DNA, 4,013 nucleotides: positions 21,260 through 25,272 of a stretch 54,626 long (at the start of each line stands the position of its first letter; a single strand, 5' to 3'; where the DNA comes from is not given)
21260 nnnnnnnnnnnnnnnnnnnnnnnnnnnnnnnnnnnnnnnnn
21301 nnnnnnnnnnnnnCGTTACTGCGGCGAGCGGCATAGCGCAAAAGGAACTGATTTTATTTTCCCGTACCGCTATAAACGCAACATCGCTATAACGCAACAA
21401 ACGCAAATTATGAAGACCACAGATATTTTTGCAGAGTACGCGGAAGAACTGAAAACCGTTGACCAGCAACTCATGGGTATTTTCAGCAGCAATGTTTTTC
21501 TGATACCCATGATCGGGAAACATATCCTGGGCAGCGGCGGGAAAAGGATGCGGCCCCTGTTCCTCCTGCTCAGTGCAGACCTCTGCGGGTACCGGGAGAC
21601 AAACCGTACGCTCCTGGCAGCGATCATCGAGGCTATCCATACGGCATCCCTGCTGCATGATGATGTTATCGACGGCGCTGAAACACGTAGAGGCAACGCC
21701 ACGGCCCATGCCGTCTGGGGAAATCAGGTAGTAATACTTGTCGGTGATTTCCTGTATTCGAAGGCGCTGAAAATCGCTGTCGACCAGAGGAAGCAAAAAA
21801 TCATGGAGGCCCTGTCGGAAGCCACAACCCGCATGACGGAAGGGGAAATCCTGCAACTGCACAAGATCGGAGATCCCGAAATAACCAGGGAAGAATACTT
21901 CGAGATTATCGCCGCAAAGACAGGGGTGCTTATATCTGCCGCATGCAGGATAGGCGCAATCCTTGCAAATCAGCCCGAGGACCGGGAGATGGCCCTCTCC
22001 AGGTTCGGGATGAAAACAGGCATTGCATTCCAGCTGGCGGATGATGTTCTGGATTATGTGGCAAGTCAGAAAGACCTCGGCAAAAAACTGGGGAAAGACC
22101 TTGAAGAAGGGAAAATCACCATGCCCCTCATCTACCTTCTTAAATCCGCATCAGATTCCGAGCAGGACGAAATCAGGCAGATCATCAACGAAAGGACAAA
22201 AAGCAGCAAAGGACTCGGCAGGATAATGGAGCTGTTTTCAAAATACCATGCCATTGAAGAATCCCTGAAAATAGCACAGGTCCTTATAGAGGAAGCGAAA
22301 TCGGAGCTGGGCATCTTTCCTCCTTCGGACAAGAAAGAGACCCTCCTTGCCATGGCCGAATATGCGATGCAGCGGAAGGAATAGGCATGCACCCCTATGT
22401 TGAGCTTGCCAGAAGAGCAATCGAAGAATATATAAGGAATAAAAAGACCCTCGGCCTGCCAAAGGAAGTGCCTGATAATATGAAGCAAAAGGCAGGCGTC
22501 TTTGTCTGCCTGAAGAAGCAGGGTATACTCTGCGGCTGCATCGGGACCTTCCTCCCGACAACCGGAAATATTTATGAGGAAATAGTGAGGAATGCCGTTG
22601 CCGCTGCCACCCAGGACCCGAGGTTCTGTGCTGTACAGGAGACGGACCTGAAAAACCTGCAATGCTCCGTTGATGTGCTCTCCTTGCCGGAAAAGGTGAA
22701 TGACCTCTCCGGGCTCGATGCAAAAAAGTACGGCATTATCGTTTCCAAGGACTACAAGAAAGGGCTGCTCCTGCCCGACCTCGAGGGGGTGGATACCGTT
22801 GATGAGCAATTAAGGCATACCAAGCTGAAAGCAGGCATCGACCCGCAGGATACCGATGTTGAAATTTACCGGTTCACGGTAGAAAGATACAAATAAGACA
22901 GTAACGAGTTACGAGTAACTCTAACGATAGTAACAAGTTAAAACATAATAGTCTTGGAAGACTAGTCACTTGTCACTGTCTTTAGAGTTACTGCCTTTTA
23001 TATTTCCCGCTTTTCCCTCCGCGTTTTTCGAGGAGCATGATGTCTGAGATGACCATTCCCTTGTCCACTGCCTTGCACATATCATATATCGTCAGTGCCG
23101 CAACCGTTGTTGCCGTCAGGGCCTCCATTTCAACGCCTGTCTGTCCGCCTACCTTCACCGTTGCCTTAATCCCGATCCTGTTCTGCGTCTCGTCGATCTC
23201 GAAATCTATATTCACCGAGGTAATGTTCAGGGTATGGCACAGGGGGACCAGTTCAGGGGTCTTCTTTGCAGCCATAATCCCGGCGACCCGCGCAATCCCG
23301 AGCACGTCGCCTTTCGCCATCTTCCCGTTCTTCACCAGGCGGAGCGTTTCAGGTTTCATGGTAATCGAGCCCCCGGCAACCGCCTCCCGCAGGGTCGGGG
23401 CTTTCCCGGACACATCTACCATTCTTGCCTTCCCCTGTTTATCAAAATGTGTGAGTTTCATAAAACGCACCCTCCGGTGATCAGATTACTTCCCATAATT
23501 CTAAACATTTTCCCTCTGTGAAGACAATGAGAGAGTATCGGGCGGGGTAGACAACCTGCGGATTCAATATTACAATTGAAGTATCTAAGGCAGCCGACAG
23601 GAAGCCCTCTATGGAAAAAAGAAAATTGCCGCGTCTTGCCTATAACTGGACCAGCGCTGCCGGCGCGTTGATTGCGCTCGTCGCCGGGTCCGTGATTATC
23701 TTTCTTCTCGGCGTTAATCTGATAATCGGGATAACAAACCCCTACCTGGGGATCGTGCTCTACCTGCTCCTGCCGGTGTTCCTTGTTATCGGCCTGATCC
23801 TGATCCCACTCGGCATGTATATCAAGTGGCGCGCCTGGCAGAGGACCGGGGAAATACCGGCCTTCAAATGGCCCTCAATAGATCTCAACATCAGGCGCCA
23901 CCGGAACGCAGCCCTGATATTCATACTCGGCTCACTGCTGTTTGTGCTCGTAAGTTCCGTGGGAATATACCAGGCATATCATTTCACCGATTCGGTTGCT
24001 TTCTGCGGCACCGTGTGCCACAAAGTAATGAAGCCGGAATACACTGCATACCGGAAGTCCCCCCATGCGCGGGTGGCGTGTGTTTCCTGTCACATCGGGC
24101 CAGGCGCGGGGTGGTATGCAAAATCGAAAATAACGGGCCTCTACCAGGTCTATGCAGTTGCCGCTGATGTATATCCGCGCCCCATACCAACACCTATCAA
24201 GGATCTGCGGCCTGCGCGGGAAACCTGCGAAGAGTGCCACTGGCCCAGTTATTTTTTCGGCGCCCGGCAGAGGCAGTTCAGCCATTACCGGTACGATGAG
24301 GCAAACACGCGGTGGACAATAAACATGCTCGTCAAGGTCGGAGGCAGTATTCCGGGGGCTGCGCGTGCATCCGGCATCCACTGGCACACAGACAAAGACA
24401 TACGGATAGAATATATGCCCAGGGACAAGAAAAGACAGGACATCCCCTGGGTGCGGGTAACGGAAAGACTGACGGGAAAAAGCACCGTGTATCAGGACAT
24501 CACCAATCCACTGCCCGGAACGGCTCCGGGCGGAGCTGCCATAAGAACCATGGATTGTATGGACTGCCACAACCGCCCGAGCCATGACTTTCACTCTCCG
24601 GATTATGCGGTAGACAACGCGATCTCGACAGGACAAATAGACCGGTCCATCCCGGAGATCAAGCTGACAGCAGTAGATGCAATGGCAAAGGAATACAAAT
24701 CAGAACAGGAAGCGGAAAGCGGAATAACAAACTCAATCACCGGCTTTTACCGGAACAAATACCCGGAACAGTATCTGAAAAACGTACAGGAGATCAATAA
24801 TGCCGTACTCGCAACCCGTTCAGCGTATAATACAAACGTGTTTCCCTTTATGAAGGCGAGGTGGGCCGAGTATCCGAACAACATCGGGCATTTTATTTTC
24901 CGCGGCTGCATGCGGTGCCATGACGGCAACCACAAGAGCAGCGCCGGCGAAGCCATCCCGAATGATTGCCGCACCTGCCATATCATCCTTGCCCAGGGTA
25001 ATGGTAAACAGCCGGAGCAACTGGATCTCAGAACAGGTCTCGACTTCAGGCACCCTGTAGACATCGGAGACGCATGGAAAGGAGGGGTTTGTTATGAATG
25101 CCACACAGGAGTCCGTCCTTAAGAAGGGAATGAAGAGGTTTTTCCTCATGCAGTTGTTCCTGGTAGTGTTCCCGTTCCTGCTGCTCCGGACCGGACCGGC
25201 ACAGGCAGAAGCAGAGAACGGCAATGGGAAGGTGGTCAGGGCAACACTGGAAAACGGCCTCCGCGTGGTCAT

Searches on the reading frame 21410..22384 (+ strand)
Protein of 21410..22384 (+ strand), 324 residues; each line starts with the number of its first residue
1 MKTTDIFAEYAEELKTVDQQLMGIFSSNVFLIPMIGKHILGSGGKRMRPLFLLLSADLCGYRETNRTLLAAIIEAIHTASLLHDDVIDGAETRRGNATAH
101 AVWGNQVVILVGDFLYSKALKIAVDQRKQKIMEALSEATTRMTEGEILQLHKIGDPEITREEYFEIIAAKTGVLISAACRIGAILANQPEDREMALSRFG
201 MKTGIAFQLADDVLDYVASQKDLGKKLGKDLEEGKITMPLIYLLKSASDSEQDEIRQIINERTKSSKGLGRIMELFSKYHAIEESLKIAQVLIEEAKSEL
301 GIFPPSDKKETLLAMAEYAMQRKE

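Call 59: search_protein_families(library=ncbifam, proteins=[window:21410-22384:+], max_evalue=1e-15)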
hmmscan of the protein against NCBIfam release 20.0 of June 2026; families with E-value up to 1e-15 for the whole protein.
window:21410-22384:+ (324 aa): 16 families
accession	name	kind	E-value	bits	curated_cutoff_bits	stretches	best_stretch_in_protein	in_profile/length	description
NF008140.0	PRK10888.1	equivalog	2.3e-74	250.6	412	1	6-323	6-322/323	octaprenyl diphosphate synthase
NF040698.1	IdsA_Meth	equivalog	1.1e-70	238.5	468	1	4-323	4-327/328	short chain isoprenyl diphosphate synthase IdsA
TIGR02748.1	GerC3_HepT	equivalog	4.6e-67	226.4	456.55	1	3-323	2-318/319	heptaprenyl diphosphate synthase component II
TIGR02749.1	prenyl_cyano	equivalog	1.4e-62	211.6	383.2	1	3-322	3-320/322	solanesyl diphosphate synthase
NF041169.1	f2_encap_cargo4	exception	1.6e-58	198.6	450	1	35-323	41-333/334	family 2 encapsulin nanocompartment cargo protein polyprenyl transferase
NF045628.1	HxpDPsynlarge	equivalog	2.6e-58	197.5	500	1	12-322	3-309/311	hexaprenyl-diphosphate synthase large subunit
NF041003.1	GGPP_syn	equivalog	3.6e-55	187.3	500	1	9-323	4-325/326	geranylgeranyl diphosphate synthase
NF042417.1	NPPPS_Mycobact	equivalog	1.2e-50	172.5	600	1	37-323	49-334/335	nonaprenyl/(2E,6E)-farnesyl/geranylgeranyl diphosphat synthase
NF045485.1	FPPsyn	subfamily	2e-44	151.9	275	1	39-275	32-282/288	farnesyl diphosphate synthase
NF045685.1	GGPPSynCrtE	equivalog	8.8e-44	149.7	460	1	40-261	38-270/293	geranylgeranyl diphosphate synthase CrtE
NF045549.1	GGPPsyn_IdsB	equivalog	1.3e-43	149.4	475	1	39-323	60-345/346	geranylgeranyl diphosphate synthase IdsB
NF040789.2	gerfarn_diphsyn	equivalog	8.7e-39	133.6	560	1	37-323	39-344/345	geranylfarnesyl diphosphate synthase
NF040627.1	GFPS_Meth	equivalog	2.4e-34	119.1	600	1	36-247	32-235/285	geranylfarnesyl diphosphate synthase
NF007877.0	PRK10581.1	equivalog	1.2e-29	103.5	321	1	43-257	43-269/299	(2E,6E)-farnesyl diphosphate synthase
NF040936.1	hexpp_archaea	equivalog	2.5e-22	79.5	400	1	35-226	33-212/275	hexaprenyl pyrophosphate synthase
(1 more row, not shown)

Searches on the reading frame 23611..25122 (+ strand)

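Call 43: search_protein_families(library=ncbifam, proteins=[window:23611-25122:+], max_evalue=1e-10)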
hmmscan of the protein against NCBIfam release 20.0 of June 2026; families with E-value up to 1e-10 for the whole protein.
window:23611-25122:+ (503 aa): 1 family
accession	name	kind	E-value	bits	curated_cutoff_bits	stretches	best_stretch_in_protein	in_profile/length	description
TIGR03153.1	cytochr_NrfH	equivalog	5.5e-11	42.7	134.2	0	104-210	6-109/138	cytochrome c nitrite reductase small subunit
